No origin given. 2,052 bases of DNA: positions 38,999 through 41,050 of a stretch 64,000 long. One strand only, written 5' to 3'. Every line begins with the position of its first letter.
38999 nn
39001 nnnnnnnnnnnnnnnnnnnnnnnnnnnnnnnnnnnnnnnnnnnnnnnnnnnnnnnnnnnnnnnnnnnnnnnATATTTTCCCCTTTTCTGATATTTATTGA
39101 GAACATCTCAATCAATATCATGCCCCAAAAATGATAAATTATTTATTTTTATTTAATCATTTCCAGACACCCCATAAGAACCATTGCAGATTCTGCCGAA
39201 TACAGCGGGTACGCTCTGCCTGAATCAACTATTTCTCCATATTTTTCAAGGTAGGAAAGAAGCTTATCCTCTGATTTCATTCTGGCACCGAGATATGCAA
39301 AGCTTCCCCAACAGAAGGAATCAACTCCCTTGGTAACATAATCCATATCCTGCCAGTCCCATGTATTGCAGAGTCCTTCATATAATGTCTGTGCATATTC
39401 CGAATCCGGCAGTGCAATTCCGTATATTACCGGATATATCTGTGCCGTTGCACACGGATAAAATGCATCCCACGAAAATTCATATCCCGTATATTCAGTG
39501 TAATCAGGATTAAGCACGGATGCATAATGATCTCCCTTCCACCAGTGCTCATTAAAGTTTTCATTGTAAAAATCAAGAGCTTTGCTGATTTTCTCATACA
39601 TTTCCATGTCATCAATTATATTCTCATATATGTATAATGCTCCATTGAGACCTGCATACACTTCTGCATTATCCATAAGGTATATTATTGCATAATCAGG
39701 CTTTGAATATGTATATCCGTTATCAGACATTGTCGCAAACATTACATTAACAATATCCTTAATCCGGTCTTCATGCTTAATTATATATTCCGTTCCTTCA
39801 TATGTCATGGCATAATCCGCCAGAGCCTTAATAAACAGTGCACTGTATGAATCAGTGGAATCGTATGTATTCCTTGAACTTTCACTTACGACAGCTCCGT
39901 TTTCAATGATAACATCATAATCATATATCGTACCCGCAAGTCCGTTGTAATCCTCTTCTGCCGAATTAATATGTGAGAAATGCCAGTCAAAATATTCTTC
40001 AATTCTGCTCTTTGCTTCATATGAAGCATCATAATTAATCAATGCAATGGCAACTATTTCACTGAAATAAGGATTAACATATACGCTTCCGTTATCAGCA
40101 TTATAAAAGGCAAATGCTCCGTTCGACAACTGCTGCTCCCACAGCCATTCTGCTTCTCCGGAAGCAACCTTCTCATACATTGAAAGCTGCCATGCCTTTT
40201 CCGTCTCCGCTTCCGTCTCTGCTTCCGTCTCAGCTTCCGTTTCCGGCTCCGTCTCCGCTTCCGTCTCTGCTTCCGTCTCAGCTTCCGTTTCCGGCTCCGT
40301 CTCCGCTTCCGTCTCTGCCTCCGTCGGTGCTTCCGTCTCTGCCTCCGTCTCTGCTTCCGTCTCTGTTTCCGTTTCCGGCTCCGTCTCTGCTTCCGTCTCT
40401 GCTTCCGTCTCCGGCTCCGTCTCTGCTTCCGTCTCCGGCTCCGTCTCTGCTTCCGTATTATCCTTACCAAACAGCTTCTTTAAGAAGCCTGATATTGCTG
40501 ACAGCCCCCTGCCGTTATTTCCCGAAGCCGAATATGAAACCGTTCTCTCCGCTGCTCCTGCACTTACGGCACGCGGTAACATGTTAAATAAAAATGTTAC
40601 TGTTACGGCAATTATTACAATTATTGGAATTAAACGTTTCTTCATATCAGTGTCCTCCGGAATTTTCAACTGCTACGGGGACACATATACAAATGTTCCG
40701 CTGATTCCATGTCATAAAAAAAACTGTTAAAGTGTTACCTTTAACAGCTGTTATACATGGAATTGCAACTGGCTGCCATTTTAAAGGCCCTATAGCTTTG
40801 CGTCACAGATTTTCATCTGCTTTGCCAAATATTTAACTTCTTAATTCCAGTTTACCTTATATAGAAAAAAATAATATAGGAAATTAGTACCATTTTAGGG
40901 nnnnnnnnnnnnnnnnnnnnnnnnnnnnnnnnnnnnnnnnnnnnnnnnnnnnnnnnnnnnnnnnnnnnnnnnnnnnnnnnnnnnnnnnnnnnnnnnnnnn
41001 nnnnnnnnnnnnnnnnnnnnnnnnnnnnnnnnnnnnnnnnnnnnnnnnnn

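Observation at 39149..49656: Uncharacterised O-acetylated polysaccharide system: GT2 synthase, MBOAT/DHHW pair, WecB and two glycosidase-like paralogues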

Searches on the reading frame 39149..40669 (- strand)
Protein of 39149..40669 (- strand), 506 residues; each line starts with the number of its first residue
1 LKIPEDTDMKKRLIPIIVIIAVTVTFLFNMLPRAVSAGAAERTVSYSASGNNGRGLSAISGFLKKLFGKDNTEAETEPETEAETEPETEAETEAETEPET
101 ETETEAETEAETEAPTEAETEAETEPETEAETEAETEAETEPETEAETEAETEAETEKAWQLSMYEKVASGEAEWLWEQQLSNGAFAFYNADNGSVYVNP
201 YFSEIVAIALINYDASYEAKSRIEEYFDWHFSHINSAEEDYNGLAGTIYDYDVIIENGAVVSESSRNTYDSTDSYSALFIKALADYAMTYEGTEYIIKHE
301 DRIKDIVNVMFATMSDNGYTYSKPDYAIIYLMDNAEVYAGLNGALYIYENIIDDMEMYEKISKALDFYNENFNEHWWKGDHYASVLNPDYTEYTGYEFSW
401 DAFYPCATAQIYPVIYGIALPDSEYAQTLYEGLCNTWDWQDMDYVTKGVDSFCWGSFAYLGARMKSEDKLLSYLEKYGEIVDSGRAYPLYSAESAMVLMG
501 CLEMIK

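Call 3: search_protein_families(library=pfam, proteins=[window:39149-40669:-], max_evalue=0.01)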
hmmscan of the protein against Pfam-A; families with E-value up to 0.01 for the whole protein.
window:39149-40669:- (506 aa): 1 family
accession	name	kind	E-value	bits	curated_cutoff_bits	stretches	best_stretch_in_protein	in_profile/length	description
PF05887.16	Trypan_PARP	-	0.0014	19.1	100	0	71-119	56-104/134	Procyclic acidic repetitive protein (PARP)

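Call 9: search_protein_families(library=ncbifam, proteins=[window:39149-40645:-], max_evalue=0.01)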
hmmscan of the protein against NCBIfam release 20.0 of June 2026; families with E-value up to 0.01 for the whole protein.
window:39149-40645:- (498 aa): 8 families
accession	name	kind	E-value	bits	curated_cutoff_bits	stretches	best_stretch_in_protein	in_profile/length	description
NF033845.1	MSCRAMM_ClfB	exception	3.4e-06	25.3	999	1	67-147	555-635/871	MSCRAMM family adhesin clumping factor ClfB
NF033609.2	MSCRAMM_ClfA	exception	7.3e-05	20.7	1150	1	72-143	782-853/934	MSCRAMM family adhesin clumping factor ClfA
TIGR04526.1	predic_Ig_block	subfamily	0.00024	20.2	150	1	65-175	70-181/693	putative immunoglobulin-blocking virulence protein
NF046048.1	NlpC_P60_DIP1281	equivalog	0.0026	16.6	517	1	68-149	235-336/587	DIP1281 family NlpC/P60 protein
NF043060.1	MAP_0585_fam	equivalog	0.003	17.6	170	1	65-146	54-140/319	MAP_0585 family protein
NF007065.0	PRK09510.1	equivalog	0.0066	15.5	213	0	71-150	148-242/387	cell envelope integrity protein TolA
NF033849.1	ser_rich_anae_1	subfamily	0.0066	13.8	650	1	65-146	249-330/1163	serine-rich protein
NF052523.2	TafF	equivalog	0.0068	15.6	420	1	15-142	138-265/379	TafF family fimbrial protein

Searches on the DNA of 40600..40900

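Call 52: search_rna_families(source=window, start=40600, end=40900, threshold=gathering, show_alignments=1)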
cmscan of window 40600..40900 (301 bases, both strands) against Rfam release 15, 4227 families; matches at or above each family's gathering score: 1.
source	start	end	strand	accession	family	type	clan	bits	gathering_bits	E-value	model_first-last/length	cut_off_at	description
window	40761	40836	-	RF01051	c-di-GMP-I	Cis-reg; riboswitch;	CL00126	60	35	1.5e-11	1-87/87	no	c-di-GMP-I riboswitch aptamer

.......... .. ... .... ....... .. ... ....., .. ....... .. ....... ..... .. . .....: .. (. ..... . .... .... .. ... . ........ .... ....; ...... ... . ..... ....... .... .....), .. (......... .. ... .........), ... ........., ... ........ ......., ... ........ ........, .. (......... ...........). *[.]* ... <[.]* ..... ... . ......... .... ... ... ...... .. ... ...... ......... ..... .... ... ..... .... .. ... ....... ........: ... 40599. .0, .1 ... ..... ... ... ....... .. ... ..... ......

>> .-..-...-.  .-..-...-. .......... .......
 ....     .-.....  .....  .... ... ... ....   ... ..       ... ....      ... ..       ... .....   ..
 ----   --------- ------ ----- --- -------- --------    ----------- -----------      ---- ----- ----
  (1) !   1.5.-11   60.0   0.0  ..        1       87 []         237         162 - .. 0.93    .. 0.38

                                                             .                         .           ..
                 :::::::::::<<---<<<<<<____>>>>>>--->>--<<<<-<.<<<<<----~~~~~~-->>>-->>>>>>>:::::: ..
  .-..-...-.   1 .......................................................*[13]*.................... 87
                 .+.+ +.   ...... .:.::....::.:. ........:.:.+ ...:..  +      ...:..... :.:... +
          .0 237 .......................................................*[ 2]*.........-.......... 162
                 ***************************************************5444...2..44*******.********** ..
